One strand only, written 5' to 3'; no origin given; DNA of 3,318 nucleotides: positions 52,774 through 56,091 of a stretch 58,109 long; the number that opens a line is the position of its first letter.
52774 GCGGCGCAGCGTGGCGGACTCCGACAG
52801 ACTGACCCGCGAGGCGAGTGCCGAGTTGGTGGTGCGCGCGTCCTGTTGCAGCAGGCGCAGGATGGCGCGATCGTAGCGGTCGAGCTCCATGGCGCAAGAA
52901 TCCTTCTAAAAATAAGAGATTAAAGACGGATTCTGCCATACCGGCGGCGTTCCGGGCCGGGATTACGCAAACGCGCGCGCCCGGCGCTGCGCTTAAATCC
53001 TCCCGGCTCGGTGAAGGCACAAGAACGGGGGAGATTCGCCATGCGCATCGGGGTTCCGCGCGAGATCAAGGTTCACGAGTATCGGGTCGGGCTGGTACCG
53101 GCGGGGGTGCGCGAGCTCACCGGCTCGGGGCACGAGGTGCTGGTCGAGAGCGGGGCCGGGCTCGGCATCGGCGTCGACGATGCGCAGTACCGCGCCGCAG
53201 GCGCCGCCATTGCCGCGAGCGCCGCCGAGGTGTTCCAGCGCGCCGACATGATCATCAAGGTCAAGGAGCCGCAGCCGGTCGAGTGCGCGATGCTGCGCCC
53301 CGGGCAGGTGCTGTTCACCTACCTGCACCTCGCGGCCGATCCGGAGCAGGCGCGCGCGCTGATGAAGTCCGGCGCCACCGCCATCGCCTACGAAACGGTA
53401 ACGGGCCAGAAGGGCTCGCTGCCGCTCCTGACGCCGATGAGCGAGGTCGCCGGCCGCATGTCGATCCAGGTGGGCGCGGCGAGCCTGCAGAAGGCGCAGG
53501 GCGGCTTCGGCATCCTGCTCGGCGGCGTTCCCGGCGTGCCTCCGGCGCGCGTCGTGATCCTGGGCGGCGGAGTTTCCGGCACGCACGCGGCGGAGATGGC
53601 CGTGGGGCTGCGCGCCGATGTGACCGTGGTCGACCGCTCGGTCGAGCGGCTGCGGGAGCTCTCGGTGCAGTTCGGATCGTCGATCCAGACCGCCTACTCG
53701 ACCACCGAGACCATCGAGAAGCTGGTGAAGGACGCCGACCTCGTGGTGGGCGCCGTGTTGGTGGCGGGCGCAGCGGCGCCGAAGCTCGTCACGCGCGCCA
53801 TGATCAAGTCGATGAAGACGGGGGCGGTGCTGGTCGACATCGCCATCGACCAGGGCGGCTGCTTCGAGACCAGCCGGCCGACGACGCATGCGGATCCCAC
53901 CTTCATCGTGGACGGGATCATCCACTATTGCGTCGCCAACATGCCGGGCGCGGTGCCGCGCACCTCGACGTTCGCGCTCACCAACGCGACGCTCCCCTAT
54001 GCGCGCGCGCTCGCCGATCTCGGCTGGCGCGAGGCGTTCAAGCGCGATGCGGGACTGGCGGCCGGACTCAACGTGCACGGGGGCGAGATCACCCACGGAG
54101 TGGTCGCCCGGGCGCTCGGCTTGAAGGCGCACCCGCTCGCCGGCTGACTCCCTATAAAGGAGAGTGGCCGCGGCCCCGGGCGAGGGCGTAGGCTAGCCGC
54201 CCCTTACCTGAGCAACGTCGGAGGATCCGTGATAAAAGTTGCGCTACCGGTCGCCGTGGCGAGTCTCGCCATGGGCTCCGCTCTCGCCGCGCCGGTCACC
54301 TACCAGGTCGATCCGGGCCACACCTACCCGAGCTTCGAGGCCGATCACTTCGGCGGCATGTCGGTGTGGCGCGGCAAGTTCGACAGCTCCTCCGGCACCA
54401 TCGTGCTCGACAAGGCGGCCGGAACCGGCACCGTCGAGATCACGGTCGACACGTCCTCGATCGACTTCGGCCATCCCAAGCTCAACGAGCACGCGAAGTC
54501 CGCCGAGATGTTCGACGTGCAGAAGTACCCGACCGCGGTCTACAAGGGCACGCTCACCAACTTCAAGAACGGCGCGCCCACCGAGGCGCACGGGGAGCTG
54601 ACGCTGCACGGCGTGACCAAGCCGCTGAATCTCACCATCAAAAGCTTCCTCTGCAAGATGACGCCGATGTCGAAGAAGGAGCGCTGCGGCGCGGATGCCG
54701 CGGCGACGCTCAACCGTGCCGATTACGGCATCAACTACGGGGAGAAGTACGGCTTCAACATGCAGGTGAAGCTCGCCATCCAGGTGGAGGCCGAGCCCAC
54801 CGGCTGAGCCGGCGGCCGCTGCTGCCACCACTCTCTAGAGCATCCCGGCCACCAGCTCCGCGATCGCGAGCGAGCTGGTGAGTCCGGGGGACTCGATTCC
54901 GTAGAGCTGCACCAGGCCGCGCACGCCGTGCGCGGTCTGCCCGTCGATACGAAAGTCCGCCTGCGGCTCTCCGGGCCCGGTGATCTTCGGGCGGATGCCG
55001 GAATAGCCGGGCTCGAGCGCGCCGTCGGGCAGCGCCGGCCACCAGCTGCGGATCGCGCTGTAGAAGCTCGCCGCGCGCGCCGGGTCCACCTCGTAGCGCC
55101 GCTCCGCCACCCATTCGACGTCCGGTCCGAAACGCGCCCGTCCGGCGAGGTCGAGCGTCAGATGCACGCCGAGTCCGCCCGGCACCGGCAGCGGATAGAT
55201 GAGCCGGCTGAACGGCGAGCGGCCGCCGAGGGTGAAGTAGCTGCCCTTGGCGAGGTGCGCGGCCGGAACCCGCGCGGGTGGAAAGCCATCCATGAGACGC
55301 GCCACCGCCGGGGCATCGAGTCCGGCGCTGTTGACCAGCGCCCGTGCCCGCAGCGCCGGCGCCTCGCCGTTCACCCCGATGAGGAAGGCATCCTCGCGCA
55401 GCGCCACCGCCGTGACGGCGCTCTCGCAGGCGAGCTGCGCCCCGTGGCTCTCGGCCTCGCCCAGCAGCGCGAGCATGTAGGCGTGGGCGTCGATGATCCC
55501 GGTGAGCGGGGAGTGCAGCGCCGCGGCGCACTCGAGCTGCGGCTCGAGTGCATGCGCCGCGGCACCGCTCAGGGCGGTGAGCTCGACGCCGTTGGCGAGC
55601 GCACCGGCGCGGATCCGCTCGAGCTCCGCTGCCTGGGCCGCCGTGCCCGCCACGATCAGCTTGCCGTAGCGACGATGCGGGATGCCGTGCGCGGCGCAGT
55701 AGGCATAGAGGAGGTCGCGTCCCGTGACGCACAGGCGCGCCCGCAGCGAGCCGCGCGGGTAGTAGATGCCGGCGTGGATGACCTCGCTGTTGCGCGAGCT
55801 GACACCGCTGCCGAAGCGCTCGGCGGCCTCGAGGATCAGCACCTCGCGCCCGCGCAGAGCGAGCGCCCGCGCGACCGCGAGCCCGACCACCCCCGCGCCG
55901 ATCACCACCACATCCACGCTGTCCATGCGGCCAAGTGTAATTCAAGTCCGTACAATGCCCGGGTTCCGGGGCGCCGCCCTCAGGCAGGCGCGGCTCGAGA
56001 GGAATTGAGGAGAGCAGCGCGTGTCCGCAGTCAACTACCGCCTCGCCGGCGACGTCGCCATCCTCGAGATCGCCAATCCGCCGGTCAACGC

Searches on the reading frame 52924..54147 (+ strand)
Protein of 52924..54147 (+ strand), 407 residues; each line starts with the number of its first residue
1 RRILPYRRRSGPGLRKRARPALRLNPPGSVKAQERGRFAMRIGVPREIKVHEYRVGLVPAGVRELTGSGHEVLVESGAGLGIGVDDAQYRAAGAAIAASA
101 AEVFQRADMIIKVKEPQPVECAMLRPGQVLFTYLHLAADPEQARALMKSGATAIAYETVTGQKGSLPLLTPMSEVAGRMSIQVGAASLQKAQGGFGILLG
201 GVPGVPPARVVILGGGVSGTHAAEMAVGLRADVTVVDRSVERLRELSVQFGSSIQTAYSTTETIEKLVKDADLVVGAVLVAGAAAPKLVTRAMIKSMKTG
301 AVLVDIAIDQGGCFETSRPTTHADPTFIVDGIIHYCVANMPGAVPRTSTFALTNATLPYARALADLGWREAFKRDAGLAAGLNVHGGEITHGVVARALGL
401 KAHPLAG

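Call 87: search_protein_families(library=ncbifam, proteins=[window:52924-54147:+], max_evalue=1e-15)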
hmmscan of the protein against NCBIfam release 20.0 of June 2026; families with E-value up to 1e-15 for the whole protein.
window:52924-54147:+ (407 aa): 3 families
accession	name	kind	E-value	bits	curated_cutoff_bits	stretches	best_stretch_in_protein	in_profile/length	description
TIGR00518.1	alaDH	equivalog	3.2e-154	513.3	391.85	1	40-401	1-361/370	alanine dehydrogenase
NF006942.0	PRK09424.1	equivalog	7.6e-43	147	383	1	40-240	1-198/510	Re/Si-specific NAD(P)(+) transhydrogenase subunit alpha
TIGR00561.1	pntA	equivalog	1e-36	126.7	444.4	1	41-238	1-195/511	Re/Si-specific NAD(P)(+) transhydrogenase subunit alpha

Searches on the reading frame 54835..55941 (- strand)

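Call 87: search_protein_families(library=ncbifam, proteins=[window:54835-55941:-], max_evalue=1e-15)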
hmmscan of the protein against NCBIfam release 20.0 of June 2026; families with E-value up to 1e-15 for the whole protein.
window:54835-55941:- (368 aa): 2 families
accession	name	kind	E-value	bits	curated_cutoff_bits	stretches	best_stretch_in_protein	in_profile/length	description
NF008726.1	PRK11728.1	equivalog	2.8e-57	194.3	299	1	10-275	2-268/389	L-2-hydroxyglutarate oxidase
NF033460.1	glycerol3P_ox_II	equivalog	5.6e-31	108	460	1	9-367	2-359/361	type 2 glycerol-3-phosphate oxidase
